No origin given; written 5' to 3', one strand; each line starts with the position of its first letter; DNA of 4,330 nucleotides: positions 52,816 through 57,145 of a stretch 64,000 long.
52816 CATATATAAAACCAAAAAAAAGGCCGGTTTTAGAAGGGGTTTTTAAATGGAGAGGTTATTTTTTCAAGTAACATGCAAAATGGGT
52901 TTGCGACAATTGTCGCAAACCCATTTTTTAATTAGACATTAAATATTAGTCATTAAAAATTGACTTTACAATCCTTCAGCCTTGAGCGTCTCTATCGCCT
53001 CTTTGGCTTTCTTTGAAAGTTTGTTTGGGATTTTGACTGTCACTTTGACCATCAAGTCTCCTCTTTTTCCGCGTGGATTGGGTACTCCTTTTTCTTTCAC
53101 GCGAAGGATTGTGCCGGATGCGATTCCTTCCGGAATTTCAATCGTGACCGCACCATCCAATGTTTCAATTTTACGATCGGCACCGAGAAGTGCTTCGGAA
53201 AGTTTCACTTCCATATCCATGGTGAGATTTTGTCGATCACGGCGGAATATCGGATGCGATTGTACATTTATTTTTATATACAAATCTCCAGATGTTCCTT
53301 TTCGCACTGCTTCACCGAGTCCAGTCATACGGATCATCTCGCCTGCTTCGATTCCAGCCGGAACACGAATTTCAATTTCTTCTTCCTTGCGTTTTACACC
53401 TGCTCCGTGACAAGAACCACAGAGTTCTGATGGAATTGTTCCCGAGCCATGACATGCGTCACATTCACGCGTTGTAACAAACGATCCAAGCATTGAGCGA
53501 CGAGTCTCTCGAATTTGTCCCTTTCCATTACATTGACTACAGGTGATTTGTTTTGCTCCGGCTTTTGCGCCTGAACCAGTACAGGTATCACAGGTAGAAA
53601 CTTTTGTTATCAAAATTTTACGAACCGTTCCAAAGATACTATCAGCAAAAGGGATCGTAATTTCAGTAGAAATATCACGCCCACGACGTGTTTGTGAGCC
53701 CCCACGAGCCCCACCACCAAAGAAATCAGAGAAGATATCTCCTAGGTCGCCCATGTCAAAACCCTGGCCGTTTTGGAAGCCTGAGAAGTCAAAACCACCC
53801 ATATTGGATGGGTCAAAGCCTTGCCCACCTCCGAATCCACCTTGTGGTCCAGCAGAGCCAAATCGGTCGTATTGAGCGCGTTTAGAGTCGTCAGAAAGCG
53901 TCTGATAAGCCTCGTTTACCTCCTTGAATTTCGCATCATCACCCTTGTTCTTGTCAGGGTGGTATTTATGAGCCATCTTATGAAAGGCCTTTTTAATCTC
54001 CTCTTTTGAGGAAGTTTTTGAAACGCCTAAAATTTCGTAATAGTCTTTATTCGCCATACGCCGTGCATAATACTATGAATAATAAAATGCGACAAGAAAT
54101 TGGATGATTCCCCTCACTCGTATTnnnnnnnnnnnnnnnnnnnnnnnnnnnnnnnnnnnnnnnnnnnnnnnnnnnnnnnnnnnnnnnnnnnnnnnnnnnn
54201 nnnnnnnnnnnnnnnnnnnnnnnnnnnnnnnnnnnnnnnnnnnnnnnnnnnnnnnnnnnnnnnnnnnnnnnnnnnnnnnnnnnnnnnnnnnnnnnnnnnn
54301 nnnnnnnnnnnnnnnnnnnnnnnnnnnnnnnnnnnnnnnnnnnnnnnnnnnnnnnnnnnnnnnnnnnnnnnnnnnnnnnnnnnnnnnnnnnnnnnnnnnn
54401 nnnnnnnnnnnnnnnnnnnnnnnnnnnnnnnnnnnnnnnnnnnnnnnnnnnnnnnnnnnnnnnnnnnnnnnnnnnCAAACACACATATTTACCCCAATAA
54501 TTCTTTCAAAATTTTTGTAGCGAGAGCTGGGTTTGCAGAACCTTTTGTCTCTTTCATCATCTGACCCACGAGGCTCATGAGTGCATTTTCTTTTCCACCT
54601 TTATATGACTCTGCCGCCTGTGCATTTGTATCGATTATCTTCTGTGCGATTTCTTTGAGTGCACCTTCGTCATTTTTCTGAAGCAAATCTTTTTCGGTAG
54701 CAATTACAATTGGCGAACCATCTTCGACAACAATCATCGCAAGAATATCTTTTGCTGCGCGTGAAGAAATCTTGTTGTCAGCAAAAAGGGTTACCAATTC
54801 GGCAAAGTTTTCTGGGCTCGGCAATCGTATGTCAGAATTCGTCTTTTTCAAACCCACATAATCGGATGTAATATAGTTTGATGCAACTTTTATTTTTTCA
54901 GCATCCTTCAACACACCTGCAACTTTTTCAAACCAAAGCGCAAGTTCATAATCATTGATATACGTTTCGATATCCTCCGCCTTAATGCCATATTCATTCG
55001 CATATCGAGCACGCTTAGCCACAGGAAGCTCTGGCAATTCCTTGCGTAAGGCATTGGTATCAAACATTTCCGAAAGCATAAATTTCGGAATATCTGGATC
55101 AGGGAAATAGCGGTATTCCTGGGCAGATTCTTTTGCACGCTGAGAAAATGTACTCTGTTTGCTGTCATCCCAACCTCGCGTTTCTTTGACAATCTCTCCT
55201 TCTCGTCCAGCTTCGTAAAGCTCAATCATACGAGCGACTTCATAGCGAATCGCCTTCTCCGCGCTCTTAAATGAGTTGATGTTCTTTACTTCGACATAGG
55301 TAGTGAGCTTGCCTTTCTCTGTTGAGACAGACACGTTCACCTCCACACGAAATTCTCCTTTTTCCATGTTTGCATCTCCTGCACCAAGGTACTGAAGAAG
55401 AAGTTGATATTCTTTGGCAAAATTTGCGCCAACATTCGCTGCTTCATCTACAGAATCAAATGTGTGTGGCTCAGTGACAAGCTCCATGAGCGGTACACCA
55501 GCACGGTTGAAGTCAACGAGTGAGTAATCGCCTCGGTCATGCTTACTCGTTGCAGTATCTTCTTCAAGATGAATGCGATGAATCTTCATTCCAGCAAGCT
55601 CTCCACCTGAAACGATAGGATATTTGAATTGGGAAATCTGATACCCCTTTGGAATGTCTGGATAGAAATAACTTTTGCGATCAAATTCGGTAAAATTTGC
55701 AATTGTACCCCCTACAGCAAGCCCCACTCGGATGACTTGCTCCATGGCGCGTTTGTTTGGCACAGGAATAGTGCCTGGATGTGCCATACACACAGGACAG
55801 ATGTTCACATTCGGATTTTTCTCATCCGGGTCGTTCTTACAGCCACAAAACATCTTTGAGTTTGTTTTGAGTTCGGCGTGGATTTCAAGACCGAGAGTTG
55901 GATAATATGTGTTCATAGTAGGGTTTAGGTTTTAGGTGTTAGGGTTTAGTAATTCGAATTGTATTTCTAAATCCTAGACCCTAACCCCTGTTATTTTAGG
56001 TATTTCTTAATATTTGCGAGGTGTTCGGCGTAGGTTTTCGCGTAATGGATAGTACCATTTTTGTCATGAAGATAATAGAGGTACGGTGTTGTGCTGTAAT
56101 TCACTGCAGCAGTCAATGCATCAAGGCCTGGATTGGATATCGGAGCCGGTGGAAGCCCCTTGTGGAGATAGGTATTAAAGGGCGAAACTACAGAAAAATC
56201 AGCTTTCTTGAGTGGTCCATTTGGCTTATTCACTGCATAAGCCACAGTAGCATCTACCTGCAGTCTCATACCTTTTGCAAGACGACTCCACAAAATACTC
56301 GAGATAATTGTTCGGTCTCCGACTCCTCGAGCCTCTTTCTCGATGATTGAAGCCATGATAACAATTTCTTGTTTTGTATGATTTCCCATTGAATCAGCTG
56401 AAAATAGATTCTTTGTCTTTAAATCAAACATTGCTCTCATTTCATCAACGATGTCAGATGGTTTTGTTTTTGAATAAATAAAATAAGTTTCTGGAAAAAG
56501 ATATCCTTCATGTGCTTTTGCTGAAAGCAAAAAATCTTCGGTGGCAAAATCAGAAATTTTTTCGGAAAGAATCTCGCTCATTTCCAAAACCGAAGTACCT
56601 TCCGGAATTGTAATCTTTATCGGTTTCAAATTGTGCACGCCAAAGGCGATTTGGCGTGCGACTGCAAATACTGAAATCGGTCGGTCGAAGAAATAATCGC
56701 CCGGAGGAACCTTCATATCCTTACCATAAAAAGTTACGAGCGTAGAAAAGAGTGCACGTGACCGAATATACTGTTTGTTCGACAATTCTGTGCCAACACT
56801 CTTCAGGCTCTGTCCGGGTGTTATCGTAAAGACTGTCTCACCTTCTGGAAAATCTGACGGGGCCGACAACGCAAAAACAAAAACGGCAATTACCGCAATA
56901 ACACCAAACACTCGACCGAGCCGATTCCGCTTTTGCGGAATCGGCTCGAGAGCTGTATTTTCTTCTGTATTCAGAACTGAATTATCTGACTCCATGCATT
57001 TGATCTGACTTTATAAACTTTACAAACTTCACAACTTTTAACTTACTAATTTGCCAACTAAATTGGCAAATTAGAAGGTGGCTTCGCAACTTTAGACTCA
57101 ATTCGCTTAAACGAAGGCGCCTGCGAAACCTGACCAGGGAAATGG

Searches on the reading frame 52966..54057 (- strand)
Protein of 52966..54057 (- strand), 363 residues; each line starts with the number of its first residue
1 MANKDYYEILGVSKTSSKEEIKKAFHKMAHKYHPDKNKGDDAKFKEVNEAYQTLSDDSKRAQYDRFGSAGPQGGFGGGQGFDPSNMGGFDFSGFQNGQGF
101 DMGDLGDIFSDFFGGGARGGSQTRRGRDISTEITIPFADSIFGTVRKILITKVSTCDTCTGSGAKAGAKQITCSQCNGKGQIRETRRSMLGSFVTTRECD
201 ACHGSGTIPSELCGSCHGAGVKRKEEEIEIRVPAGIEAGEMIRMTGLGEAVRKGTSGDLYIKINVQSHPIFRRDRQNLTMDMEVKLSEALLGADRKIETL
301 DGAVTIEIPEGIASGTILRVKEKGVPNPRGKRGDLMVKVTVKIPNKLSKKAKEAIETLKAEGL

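Call 60: list_cluster_members(proteins=[window:52966-54057:-, window:54489-55916:-, window:52033-52563:-, window:50711-52042:-])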
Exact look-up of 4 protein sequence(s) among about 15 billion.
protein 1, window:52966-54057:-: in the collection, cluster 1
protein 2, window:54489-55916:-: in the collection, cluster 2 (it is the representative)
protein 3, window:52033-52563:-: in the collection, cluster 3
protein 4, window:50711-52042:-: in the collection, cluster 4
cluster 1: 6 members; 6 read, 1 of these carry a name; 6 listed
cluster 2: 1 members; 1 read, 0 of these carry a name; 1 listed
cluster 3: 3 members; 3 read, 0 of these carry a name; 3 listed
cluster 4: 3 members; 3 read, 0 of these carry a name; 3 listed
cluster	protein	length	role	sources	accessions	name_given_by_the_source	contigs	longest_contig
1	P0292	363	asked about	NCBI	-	-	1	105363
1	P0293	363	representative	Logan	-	-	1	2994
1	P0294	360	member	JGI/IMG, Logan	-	molecular chaperone DnaJ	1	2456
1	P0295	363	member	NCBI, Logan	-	-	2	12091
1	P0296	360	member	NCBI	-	-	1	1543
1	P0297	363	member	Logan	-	-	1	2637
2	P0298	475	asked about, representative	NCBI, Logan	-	-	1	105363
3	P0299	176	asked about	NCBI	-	-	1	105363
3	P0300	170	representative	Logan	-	-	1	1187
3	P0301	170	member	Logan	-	-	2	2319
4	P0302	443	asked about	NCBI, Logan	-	-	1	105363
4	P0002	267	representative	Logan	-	-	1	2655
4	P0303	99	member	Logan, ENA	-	-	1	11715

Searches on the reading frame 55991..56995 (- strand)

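Call 87: search_protein_families(library=pfam, proteins=[window:55991-56995:-], max_evalue=0.0001)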
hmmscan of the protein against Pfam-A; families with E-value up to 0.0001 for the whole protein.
window:55991-56995:- (334 aa): 1 family
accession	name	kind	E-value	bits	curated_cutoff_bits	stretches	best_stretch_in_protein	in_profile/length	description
PF02618.21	YceG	-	2e-73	247.7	32.4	1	56-331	1-275/275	YceG-like family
